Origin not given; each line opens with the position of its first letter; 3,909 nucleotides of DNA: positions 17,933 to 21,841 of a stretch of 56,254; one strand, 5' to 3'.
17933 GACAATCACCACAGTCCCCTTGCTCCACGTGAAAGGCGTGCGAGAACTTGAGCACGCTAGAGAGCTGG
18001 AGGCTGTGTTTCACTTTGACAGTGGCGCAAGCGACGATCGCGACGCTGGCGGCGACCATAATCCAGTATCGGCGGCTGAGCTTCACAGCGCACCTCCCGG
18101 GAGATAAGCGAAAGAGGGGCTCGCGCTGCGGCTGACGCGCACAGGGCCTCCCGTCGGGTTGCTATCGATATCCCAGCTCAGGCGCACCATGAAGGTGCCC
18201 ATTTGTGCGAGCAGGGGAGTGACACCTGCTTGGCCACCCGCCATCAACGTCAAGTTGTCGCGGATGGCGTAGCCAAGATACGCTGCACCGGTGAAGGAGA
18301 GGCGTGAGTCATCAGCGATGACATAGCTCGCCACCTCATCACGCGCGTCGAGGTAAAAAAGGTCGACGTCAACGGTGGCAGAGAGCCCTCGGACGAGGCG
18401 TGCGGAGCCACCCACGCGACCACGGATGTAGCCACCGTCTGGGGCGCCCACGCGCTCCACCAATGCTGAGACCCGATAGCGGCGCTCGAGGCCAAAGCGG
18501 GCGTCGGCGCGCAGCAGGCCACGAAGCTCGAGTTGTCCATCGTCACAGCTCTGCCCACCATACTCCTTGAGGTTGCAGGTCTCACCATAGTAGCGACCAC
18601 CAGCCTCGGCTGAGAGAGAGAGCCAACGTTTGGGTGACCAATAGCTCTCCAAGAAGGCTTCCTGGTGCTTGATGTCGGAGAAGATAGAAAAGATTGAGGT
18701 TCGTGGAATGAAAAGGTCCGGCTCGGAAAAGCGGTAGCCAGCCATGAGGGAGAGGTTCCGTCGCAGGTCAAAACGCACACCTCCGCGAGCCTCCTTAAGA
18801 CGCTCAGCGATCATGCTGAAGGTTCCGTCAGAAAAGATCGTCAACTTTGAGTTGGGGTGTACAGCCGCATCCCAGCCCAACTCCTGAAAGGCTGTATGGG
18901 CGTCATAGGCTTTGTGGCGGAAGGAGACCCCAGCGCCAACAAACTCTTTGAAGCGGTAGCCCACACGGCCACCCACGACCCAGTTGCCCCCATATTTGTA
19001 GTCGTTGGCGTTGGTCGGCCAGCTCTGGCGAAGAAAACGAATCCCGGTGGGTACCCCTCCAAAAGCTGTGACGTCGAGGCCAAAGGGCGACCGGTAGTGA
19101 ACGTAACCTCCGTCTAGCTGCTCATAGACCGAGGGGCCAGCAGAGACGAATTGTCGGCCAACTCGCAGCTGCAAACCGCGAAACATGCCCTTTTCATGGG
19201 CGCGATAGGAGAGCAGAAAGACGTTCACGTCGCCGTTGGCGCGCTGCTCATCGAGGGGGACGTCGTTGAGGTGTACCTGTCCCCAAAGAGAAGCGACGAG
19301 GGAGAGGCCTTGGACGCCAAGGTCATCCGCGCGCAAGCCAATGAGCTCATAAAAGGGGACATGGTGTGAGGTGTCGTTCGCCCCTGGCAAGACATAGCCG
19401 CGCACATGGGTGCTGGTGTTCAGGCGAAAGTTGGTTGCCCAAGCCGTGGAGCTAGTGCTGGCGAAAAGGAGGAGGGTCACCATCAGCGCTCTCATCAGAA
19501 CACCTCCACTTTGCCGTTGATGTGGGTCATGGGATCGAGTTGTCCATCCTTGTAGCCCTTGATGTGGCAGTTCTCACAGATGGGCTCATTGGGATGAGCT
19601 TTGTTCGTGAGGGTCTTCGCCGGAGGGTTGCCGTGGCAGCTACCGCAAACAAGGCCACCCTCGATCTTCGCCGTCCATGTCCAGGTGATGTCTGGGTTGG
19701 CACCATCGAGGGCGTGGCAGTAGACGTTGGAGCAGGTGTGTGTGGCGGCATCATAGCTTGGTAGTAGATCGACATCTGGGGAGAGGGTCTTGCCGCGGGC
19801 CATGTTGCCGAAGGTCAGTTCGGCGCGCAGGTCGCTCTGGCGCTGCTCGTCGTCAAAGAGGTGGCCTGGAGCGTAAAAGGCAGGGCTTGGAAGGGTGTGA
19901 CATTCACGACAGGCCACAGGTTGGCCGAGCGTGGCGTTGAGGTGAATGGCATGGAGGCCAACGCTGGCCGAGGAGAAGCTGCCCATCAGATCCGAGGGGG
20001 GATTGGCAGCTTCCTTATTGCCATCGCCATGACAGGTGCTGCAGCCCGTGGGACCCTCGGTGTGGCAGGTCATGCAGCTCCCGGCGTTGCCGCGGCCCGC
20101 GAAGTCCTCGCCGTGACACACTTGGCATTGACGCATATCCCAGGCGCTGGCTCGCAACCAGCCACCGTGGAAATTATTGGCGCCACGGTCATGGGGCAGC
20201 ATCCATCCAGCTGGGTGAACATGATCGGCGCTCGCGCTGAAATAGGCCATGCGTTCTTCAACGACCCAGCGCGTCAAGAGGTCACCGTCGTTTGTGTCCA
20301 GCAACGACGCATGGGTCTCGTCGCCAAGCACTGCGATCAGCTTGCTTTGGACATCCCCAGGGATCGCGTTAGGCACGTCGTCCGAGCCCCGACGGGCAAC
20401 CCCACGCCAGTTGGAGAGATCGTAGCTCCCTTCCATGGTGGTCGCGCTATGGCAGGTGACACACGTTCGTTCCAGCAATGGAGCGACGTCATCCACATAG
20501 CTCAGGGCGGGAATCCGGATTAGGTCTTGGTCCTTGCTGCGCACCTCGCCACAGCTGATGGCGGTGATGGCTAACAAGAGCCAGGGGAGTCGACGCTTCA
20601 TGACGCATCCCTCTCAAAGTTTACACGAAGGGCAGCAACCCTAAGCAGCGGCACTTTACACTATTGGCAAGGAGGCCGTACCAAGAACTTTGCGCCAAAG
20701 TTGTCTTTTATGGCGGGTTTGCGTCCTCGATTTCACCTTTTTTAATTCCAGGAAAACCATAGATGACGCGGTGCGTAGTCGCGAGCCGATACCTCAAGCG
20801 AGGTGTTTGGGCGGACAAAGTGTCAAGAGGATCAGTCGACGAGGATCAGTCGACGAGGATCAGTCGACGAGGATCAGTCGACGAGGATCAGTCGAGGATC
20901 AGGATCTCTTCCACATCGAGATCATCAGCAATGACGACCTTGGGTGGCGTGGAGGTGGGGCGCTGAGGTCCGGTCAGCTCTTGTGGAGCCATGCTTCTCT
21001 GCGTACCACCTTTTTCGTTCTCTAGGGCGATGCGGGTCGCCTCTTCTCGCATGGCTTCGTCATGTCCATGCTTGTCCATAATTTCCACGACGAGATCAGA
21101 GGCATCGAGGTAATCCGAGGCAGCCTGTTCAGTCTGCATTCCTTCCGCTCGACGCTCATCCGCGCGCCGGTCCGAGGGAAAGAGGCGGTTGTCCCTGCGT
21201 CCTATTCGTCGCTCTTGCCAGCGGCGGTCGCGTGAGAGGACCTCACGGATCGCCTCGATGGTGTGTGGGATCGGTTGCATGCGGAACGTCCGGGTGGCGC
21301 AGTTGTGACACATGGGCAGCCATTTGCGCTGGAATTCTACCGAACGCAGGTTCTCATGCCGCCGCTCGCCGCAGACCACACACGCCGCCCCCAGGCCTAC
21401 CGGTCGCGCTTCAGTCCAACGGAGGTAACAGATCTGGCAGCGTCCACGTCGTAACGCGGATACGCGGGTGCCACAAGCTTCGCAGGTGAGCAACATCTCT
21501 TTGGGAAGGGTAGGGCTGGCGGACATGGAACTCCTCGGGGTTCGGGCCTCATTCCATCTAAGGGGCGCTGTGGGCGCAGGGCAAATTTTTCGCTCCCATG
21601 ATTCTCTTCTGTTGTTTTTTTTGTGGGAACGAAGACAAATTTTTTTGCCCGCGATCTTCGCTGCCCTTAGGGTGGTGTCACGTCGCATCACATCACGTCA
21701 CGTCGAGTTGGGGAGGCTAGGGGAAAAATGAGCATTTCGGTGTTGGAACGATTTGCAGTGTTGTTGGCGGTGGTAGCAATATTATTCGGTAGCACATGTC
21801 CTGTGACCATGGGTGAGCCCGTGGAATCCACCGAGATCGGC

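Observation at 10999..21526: Same-strand block encoding all parts of a candidate inner-membrane-to-cell-surface electron conduit (35 haem motifs in three proteins, a beta-barrel and an FeS/NrfD quinol module)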

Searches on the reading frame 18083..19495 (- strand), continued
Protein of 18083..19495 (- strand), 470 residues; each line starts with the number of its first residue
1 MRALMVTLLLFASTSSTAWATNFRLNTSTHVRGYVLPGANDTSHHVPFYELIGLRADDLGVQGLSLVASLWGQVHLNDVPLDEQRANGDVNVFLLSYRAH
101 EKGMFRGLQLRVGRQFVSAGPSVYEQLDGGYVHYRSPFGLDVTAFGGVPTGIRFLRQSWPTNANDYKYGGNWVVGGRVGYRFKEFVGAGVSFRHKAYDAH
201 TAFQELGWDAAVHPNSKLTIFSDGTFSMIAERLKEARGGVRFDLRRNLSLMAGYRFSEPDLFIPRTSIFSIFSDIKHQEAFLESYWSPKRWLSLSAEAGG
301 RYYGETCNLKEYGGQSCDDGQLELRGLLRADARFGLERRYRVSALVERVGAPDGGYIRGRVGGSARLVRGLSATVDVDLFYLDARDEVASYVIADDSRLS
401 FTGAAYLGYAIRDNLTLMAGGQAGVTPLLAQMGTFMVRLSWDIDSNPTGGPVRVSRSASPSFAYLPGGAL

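Call 51: list_cluster_members(proteins=[P0144, P0148, P0151, P0155, P0160, P0170, P0190, P0220, P0250, P0288])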
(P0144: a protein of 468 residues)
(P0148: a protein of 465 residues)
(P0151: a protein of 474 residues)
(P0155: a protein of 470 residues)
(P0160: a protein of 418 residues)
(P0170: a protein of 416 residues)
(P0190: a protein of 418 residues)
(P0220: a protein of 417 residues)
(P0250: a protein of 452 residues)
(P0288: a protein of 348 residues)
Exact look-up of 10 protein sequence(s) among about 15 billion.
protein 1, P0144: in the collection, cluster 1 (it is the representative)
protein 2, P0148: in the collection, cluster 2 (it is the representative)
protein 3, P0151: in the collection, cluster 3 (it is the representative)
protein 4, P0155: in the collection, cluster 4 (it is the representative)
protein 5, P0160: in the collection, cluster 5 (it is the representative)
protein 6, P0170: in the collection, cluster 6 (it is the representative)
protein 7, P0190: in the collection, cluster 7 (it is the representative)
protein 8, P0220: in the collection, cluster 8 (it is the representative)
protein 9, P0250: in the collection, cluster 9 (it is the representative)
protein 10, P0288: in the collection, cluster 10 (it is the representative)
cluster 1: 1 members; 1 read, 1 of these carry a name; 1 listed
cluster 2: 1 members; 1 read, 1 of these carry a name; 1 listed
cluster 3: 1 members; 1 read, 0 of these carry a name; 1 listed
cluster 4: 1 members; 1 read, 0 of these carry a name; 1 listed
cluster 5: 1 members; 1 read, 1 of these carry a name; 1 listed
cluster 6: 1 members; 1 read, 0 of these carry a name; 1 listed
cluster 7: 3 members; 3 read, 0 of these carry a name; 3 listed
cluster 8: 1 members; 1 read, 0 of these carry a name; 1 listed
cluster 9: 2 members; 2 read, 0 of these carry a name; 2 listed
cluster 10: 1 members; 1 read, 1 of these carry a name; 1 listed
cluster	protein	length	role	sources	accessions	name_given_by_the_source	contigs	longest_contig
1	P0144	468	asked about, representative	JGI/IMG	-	hypothetical protein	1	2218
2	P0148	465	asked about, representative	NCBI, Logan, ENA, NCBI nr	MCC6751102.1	MAG: hypothetical protein IT371_25840 [Deltaproteobacteria bacterium] | hypothetical protein [Deltaproteobacteria bacterium]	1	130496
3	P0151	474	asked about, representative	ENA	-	-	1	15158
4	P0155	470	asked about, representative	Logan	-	-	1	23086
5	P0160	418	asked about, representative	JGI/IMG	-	hypothetical protein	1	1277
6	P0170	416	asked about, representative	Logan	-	-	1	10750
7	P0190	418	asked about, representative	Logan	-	-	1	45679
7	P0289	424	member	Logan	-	-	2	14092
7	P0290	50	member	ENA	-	-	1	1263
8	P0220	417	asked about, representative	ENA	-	-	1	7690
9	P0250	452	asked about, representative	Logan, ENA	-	-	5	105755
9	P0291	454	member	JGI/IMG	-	-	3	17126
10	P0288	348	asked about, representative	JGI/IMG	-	hypothetical protein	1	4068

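Call 52: search_solved_structures(query=A1, max_evalue=10)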
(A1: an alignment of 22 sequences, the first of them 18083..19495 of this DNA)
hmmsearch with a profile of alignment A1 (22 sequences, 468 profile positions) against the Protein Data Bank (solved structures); distinct sequences matched with E-value up to 10: 0.

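Call 58: find_homologous_proteins(query=A2, max_evalue=0.00001)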
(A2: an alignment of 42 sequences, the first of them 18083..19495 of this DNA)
Query A2 (42 sequences) (470 aa, profile of the alignment): 27 proteins with E <= 0.00001 among 8000 candidates.
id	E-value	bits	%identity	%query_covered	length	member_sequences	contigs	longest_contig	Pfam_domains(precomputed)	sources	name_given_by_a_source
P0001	4.8e-145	502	100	99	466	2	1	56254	-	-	-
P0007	9.0e-144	498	51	100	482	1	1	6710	-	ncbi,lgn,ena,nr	ncbi:MAG: hypothetical protein KAI47_02365 [Deltaproteobacteria bacterium]|nr:hypothetical protein [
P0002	8.4e-142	491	83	100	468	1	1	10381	-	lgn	-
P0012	3.3e-141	489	47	99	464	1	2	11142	-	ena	-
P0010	5.1e-139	482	49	94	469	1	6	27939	-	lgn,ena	-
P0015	1.4e-137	477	45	98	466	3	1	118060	-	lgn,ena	-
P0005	4.3e-137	476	54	99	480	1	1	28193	-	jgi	jgi:hypothetical protein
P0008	3.3e-136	473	48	99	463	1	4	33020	-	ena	-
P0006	3.4e-136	473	54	99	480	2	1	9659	-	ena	-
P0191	1.3e-133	464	22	82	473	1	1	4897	-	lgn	-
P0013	4.4e-133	463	47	98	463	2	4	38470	-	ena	-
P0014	8.7e-132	458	46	95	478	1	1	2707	-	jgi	-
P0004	4.6e-131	456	52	100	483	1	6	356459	-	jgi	jgi:hypothetical protein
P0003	8.7e-130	452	57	99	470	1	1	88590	-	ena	-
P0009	1.3e-129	451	47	96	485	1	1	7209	-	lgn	-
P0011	3.9e-125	436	47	99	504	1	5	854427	-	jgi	jgi:hypothetical protein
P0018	9.2e-86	307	29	88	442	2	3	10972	-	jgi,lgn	jgi:hypothetical protein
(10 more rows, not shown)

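Call 67: find_encoding_contigs(protein=P0002, flank=10000, max_places=1)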
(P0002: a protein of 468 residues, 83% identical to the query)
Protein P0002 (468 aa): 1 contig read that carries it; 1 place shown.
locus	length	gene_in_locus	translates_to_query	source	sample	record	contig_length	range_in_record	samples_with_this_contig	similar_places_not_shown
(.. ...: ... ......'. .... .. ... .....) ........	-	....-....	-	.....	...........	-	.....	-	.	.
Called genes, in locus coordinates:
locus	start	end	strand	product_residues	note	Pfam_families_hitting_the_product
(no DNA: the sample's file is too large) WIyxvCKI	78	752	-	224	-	-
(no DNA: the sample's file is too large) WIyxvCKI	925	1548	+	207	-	-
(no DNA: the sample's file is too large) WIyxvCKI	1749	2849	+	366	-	PF14522:Cytochrome_C7 (faint)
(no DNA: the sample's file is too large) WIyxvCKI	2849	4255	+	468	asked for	-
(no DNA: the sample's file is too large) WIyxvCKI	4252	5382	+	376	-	PF14522:Cytochrome_C7 (weak), PF22113:Mtrc-MtrF_II-IV_dom (faint)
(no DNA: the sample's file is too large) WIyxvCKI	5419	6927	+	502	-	-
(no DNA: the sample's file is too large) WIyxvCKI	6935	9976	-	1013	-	PF00072:Response_reg (faint), PF01326:PPDK_N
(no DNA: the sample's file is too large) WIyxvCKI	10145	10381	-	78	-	?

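Call 80: predict_structure(alignment_id=A2)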
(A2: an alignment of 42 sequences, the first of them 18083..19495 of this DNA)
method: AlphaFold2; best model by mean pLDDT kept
length: 470 residues; sequences in the alignment: 42
mean_pLDDT: 84.7   pTM: 0.80
mean pLDDT of the five models: 84.7, 84.0, 83.3, 83.3, 83.1
residues with pLDDT >= 90: 296; 70-90: 84; 50-70: 49; < 50: 41
segments of 3 or more residues with pLDDT < 50: 153-167, 448-470
pLDDT, mean of each block of 10 residues (from residue 1): 75 61 93 76 83 94 95 83 81 96 94 94 91 97 95 44 48 96 96 92 96 97 97 97 97 96 82 85 97 98 73 65 96 93 97 93 94 97 72 73 97 95 89 93 73 32 27
secondary structure, 60 per line:
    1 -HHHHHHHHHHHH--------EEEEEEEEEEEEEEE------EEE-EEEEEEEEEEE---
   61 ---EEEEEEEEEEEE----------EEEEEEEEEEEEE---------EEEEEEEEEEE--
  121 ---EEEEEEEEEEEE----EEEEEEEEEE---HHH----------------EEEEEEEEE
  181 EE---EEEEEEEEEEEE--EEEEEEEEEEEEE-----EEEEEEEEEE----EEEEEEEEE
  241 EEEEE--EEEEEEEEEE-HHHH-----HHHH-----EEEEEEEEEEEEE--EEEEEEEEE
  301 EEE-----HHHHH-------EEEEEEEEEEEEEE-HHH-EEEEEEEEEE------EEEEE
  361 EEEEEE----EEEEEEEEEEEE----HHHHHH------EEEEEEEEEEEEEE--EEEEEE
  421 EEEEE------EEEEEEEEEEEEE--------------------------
elements in order: H2-13 E22-36 E43-45 E47-57 E64-75 E86-98 E108-118 E124-135 E140-149 E172-182 E186-197 E200-212 E218-227 E232-245 E248-257 H259-262 H268-271 E277-289 E292-303 H309-313 E321-334 E340-349 E356-366 E371-382 H387-392 E399-412 E415-425 E432-444

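Call 83: fold_search(model_id=the predicted structure, library=pdb)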
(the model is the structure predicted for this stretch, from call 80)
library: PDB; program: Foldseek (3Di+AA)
matches with E <= 10: 1016; with E <= 0.001: 325
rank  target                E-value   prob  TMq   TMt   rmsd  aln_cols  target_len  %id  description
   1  9fy9_D                5.6e-10  1.00  0.48  0.36  10.0       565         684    9  Cryo-EM structure of the type 1 chaperone-usher pilus FimD-tip complex (FimDHGFC) - Conformer 1 (released 2025-06-04)
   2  5ldt_A                1.2e-09  1.00  0.36  0.41  11.7       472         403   11  Crystal Structures of MOMP from Campylobacter jejuni (released 2016-10-26)
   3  3rbh_C                1.5e-09  1.00  0.39  0.43  10.8       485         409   12  Structure of alginate export protein AlgE from Pseudomonas aeruginosa (released 2011-07-27)
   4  3rfz_B                1.7e-09  1.00  0.47  0.32  12.9       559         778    9  Crystal structure of the FimD usher bound to its cognate FimC:FimH substrate (released 2011-06-01)
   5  3rbh_D                1.9e-09  1.00  0.38  0.41  11.1       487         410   11  Structure of alginate export protein AlgE from Pseudomonas aeruginosa (released 2011-07-27)
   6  4xnk                  2.0e-09  1.00  0.38  0.41  11.5       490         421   11  X-ray structure of AlgE1 (released 2015-06-03)
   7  3rbh_B                2.1e-09  1.00  0.37  0.40  11.3       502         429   11  Structure of alginate export protein AlgE from Pseudomonas aeruginosa (released 2011-07-27)
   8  3rfz_E                3.1e-09  1.00  0.48  0.32   7.9       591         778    8  Crystal structure of the FimD usher bound to its cognate FimC:FimH substrate (released 2011-06-01)
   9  3rbh_A                3.4e-09  1.00  0.37  0.40  11.3       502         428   12  Structure of alginate export protein AlgE from Pseudomonas aeruginosa (released 2011-07-27)
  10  4azl_A                3.7e-09  1.00  0.38  0.42  11.4       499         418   11  In meso structure of alginate transporter, AlgE, from Pseudomoas aeruginosa, PAO1, crystal form 2. (released 2013-07-03)
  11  3ohn_A                6.5e-09  1.00  0.47  0.47  12.0       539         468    8  Crystal structure of the FimD translocation domain (released 2011-06-01)
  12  4b61_B                6.9e-09  1.00  0.36  0.38  11.5       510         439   11  In meso structure of alginate transporter, AlgE, from Pseudomoas aeruginosa, PAO1. Crystal form 3. (released 2013-07-17)
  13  8pz4                  1.1e-08  1.00  0.38  0.39  11.5       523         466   11  Structure of alginate transporter, AlgE, solved at wavelength 2.755 A (released 2023-10-25)
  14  4azl_B                1.2e-08  1.00  0.38  0.41  11.4       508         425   11  In meso structure of alginate transporter, AlgE, from Pseudomoas aeruginosa, PAO1, crystal form 2. (released 2013-07-03)
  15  4gey                  1.2e-08  1.00  0.37  0.40  15.8       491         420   10  High pH structure of Pseudomonas putida OprB (released 2012-10-24)
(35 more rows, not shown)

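Call 84: find_encoding_contigs(protein=P0001, flank=1000, max_places=2)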
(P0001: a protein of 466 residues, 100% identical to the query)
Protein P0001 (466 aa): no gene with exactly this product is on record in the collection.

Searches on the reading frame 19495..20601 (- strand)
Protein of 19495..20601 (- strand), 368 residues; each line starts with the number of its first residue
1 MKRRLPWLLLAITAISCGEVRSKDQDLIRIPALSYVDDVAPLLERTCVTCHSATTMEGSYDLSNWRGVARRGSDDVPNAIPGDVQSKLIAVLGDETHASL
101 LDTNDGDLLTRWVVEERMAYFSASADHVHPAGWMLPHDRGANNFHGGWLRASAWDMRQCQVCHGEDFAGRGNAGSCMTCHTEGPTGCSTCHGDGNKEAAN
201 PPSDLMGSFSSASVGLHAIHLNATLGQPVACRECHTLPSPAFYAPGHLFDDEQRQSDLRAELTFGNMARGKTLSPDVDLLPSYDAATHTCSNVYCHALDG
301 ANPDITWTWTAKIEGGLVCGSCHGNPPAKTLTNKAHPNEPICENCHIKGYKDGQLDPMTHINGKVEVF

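Call 4: search_protein_families(library=pfam, proteins=[window:19495-20601:-], max_evalue=0.01)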
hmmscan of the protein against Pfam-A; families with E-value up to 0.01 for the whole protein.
window:19495-20601:- (368 aa): 4 families
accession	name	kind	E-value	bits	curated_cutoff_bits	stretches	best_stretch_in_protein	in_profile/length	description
PF14522.11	Cytochrome_C7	-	2.4e-10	40.5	24.8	2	153-181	38-67/67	Cytochrome c7 and related cytochrome c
PF09698.15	GSu_C4xC__C2xCH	-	6e-05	24.1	21.7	1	289-323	1-36/36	Geobacter CxxxxCH...CXXCH motif (GSu_C4xC__C2xCH)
PF14537.11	Cytochrom_c3_2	-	0.00072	20.4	25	0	316-347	6-34/79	Cytochrome c3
PF07635.16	PSCyt1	-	0.0043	18.1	22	1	47-88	1-41/59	Planctomycete cytochrome C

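Call 5: search_protein_families(library=ncbifam, proteins=[window:19495-20601:-], max_evalue=0.01)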
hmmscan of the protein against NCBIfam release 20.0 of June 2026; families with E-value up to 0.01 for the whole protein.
window:19495-20601:- (368 aa): 4 families
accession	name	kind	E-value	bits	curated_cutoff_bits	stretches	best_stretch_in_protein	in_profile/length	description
TIGR01904.2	GSu_C4xC__C2xCH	domain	2e-13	49.9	27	1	281-338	15-72/73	CxxxxCH/CxxCH domain c-type cytochrome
TIGR04257.1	nanowire_3heme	domain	0.00079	19.5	40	0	295-346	29-74/75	c(7)-type cytochrome triheme domain-containing protein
TIGR03508.1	decahem_SO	subfamily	0.006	16.1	192.2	0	283-350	61-128/258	DmsE family decaheme c-type cytochrome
NF045713.1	CxxCH_16_HmcA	equivalog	0.0079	14.8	400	0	316-352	472-501/541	sulfate respiration complex hexadecaheme cytochrome HmcA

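Call 54: search_solved_structures(query=window:19495-20601:-, max_evalue=0.01)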
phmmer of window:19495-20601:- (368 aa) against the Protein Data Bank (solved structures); distinct sequences matched with E-value up to 0.01: 0.

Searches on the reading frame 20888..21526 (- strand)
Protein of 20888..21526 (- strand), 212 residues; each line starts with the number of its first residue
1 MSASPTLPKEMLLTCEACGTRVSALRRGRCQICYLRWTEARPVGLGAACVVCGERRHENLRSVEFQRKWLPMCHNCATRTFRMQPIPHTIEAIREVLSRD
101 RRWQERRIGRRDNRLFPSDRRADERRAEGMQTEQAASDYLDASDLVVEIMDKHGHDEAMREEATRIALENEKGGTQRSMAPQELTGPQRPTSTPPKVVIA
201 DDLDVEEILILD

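Call 87: search_solved_structures(query=window:20888-21526:-, max_evalue=1)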
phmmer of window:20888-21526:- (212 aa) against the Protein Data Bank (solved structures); distinct sequences matched with E-value up to 1: 1.
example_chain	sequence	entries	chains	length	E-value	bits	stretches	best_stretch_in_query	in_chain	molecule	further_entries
5myj_B5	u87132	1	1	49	0.94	12.6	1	46-82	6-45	50S ribosomal protein L33 3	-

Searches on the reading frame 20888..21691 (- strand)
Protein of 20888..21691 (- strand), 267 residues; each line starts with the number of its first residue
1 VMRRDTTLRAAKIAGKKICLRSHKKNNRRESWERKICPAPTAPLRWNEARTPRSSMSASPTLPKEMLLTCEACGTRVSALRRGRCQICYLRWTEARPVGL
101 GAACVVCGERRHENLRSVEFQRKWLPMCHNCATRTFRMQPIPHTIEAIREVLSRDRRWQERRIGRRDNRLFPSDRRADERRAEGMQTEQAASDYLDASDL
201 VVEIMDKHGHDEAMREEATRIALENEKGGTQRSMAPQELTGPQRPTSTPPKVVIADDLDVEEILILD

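Call 4: search_protein_families(library=pfam, proteins=[window:20888-21691:-], max_evalue=0.01)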
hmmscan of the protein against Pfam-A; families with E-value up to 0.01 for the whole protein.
window:20888-21691:- (267 aa): 0 families

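Call 5: search_protein_families(library=ncbifam, proteins=[window:20888-21691:-], max_evalue=0.01)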
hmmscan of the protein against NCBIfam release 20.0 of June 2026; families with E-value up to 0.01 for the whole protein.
window:20888-21691:- (267 aa): 0 families
